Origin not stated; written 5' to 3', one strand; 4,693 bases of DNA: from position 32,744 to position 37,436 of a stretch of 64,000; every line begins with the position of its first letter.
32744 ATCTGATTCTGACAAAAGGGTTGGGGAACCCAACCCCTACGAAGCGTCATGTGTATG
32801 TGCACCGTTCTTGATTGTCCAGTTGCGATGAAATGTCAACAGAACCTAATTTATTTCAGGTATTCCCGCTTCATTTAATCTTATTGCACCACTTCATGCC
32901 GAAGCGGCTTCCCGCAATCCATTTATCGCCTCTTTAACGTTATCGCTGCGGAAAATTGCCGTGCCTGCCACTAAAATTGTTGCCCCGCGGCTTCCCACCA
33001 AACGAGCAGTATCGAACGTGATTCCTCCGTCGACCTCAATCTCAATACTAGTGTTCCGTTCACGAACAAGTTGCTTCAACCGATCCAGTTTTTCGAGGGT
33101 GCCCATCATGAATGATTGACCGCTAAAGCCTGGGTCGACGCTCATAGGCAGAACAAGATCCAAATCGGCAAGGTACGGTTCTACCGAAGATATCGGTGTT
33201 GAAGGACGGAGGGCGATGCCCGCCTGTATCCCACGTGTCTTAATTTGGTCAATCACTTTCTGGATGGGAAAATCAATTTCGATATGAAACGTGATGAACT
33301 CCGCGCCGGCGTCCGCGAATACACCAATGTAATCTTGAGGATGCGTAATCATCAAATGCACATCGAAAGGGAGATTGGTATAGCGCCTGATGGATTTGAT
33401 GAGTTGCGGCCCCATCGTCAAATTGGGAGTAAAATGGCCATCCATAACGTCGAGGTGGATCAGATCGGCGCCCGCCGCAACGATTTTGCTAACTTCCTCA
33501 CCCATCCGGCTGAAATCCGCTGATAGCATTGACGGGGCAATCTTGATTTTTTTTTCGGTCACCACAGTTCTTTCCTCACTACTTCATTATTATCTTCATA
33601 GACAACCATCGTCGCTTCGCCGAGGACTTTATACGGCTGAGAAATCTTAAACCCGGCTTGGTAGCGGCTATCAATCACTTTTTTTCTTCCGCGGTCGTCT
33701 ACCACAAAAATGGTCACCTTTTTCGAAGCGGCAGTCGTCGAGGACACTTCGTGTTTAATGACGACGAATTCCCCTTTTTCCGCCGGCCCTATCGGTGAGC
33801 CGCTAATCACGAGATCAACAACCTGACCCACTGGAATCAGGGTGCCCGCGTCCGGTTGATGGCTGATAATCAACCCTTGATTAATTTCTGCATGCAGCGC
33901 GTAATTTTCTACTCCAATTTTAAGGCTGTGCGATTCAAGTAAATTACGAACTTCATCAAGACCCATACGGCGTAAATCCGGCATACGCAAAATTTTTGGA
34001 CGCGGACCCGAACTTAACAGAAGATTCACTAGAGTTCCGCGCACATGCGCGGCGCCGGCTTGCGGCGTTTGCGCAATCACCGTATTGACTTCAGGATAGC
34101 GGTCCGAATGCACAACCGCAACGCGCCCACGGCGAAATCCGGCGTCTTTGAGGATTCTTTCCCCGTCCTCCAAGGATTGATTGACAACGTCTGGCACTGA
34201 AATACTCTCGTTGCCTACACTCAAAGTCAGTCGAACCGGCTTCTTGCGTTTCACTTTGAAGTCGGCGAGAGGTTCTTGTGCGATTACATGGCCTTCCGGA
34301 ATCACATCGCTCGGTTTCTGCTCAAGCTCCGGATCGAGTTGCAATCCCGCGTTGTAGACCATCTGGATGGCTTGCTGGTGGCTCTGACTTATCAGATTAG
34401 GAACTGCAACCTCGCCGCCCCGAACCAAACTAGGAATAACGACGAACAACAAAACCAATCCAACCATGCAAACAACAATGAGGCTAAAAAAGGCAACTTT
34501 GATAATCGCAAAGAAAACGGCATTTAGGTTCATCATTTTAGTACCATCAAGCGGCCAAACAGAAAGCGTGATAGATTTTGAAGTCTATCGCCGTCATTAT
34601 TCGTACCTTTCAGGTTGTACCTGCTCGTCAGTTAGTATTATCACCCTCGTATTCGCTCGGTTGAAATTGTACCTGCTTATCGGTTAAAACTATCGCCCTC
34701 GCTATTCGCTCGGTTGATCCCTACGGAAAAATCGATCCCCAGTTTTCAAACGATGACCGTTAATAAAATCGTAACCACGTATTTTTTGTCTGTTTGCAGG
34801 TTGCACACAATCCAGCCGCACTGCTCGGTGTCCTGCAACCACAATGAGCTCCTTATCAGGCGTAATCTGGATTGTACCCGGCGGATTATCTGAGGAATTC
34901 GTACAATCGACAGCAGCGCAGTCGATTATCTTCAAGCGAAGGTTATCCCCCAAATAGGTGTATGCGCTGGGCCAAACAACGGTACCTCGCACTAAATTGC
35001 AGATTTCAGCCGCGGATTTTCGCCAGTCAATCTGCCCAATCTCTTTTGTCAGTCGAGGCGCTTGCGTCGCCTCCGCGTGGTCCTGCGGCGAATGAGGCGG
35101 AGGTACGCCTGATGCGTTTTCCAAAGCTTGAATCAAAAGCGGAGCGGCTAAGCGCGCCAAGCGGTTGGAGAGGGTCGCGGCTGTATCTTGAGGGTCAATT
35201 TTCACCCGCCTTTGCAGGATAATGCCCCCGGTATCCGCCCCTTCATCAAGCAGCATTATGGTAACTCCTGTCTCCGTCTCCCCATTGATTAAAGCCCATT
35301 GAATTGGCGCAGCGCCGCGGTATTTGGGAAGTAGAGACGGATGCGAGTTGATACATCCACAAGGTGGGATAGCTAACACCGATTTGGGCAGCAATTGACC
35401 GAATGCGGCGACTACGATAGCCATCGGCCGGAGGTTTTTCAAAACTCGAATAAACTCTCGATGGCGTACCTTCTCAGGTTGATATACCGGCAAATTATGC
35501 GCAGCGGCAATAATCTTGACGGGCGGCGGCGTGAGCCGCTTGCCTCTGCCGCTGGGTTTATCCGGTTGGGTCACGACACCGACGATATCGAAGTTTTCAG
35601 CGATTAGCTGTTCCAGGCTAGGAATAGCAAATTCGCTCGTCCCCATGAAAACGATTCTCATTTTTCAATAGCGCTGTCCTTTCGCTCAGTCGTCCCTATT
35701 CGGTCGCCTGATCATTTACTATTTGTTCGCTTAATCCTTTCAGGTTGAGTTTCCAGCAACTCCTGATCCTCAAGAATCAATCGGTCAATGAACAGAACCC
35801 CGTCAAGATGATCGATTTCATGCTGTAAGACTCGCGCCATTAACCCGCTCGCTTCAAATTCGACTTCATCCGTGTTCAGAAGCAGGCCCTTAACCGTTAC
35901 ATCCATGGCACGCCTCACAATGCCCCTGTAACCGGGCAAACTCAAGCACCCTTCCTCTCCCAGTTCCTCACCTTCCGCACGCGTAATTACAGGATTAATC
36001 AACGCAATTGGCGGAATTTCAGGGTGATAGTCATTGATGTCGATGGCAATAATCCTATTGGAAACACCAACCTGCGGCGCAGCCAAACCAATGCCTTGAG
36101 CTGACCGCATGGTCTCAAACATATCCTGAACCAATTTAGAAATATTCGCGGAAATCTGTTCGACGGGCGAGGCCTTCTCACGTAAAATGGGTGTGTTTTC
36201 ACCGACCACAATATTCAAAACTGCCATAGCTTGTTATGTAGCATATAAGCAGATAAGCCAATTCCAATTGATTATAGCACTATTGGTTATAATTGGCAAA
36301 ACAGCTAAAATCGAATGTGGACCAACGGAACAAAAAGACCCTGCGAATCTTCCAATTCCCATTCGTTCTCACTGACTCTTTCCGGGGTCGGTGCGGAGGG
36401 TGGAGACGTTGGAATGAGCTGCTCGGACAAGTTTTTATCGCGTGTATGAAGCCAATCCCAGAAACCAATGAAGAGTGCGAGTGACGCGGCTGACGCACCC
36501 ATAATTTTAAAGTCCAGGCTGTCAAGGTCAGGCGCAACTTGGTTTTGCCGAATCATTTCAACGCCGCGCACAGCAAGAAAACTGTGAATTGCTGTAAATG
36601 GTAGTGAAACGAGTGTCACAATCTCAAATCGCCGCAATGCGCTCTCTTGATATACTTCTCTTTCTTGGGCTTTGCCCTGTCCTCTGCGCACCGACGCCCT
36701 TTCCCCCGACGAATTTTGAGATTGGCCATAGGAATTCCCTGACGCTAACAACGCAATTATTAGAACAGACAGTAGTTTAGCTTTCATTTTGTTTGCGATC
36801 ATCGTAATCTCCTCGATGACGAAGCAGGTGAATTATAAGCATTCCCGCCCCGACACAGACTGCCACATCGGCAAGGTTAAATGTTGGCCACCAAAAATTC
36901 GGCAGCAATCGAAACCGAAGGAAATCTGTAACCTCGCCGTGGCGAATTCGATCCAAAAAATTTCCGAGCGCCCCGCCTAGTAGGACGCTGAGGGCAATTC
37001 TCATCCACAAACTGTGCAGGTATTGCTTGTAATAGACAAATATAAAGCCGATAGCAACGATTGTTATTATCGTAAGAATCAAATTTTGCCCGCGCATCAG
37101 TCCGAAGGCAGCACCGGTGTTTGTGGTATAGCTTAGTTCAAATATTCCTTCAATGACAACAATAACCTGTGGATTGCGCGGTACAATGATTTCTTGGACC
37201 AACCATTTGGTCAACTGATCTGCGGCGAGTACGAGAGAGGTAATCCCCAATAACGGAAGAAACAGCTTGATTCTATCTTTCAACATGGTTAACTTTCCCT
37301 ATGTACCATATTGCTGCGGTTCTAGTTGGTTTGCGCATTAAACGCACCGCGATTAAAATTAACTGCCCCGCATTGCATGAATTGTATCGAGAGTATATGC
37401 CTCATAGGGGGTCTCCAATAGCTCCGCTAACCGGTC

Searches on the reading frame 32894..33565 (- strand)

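Call 13: search_protein_families(library=pfam, proteins=[window:32894-33565:-], max_evalue=0.001)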
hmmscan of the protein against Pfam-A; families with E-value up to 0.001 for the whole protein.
window:32894-33565:- (223 aa): 2 families
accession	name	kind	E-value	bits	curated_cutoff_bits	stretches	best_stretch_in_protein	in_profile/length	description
PF00834.25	Ribul_P_3_epim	-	3.3e-72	242.5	21.1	1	8-205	1-198/198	Ribulose-phosphate 3 epimerase family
PF01729.25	QRPTase_C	-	0.00077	19.7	23.1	0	158-206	112-160/169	Quinolinate phosphoribosyl transferase, C-terminal domain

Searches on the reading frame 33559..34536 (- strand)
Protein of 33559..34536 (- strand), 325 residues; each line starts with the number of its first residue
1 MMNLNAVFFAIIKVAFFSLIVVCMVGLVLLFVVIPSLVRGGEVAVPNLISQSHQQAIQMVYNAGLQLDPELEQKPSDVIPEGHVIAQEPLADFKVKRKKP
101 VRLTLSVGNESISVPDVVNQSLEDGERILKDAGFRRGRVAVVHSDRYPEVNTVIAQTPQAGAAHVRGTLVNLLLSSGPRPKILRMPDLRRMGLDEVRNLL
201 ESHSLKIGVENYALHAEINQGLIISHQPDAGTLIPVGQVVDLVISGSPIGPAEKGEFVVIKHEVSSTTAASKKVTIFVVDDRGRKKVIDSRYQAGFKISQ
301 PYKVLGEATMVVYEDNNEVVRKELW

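Call 13: search_protein_families(library=pfam, proteins=[window:33559-34536:-], max_evalue=0.001)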
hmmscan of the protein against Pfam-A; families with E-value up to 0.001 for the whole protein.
window:33559-34536:- (325 aa): 1 family
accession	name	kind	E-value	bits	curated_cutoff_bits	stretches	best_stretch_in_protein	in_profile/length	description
PF03793.24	PASTA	-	3.4e-35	120.2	23.2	3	184-245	2-63/64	PASTA domain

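Call 65: search_protein_families(library=ncbifam, proteins=[window:33559-34536:-], max_evalue=0.001)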
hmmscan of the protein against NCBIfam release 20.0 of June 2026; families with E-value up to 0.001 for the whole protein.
window:33559-34536:- (325 aa): 1 family
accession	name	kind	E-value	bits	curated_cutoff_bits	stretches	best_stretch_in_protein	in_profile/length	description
NF033483.0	PknB_PASTA_kin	equivalog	5.1e-37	128.1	450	1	15-245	337-563/563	Stk1 family PASTA domain-containing Ser/Thr kinase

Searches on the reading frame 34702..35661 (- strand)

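Call 13: search_protein_families(library=pfam, proteins=[window:34702-35661:-], max_evalue=0.001)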
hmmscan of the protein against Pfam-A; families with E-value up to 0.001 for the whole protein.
window:34702-35661:- (319 aa): 2 families
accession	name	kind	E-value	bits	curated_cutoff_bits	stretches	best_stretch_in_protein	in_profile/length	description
PF00551.24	Formyl_trans_N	-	4.7e-48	163.8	26.1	1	1-180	1-181/181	Formyl transferase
PF02911.23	Formyl_trans_C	-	1.8e-20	73.4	21.1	1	203-304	1-100/100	Formyl transferase, C-terminal domain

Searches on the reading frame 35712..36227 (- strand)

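Call 45: search_protein_families(library=ncbifam, proteins=[window:35712-36227:-], max_evalue=0.001)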
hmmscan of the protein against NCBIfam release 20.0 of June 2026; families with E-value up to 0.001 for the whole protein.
window:35712-36227:- (171 aa): 6 families
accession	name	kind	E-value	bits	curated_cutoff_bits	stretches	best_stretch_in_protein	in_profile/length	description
NF001159.1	PRK00150.1-3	subfamily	1.3e-49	167.9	125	1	12-161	10-161/167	peptide deformylase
TIGR00079.1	pept_deformyl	equivalog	1.9e-45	154.3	103.95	1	6-154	4-151/161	peptide deformylase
NF009483.0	PRK12846.1-4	equivalog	5.9e-34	117.3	267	1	1-151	1-157/193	peptide deformylase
NF009484.0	PRK12846.1-5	equivalog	1.2e-29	103.2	190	1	1-151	1-148/165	peptide deformylase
NF011189.0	PRK14595.1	equivalog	5.9e-22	78.1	232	1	1-157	1-155/162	peptide deformylase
NF006670.0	PRK09218.1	equivalog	9.8e-22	77.4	162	1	11-145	8-135/136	peptide deformylase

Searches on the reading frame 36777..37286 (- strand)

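Call 45: search_protein_families(library=ncbifam, proteins=[window:36777-37286:-], max_evalue=0.001)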
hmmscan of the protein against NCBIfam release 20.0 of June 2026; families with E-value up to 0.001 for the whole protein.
window:36777-37286:- (169 aa): 23 families
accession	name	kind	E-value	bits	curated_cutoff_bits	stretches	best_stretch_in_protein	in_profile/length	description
TIGR00077.1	lspA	equivalog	3.5e-33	114.8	73.95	1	12-155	12-155/164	signal peptidase II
NF011355.0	PRK14773.1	subfamily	3.4e-28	98.9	218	1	44-161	68-193/206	lipoprotein signal peptidase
NF011367.0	PRK14786.1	equivalog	3.9e-28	98.6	190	1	15-162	6-149/154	lipoprotein signal peptidase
NF011371.0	PRK14790.1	equivalog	5.1e-27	94.7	202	1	13-156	13-154/169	lipoprotein signal peptidase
NF011368.0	PRK14787.1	equivalog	1.1e-26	93.8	177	1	15-154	7-153/167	lipoprotein signal peptidase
NF011366.0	PRK14785.1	subfamily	1.7e-23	83.5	256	1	15-155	47-190/198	lipoprotein signal peptidase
NF011370.0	PRK14789.1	equivalog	2e-22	79.8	248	1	11-155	12-150/194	lipoprotein signal peptidase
NF011365.0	PRK14784.1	equivalog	3.4e-22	79.3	181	1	14-156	9-148/160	lipoprotein signal peptidase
NF011360.0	PRK14779.1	subfamily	5.5e-22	78.5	177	1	7-153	7-152/163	lipoprotein signal peptidase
NF011350.0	PRK14768.1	equivalog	5.7e-22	78.6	210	1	15-155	6-141/148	lipoprotein signal peptidase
NF011358.0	PRK14776.1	equivalog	8.9e-21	74.4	285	1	11-153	12-153/170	lipoprotein signal peptidase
NF011359.0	PRK14777.1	subfamily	9e-20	71.1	187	1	4-156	22-179/191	lipoprotein signal peptidase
NF011357.0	PRK14775.1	equivalog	9.1e-20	71.3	201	1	17-154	12-148/170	lipoprotein signal peptidase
NF011352.0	PRK14770.1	equivalog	3.8e-19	68.7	223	1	16-159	23-167/173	lipoprotein signal peptidase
NF011351.0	PRK14769.1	subfamily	1.3e-18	67.7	216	1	46-159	37-146/156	lipoprotein signal peptidase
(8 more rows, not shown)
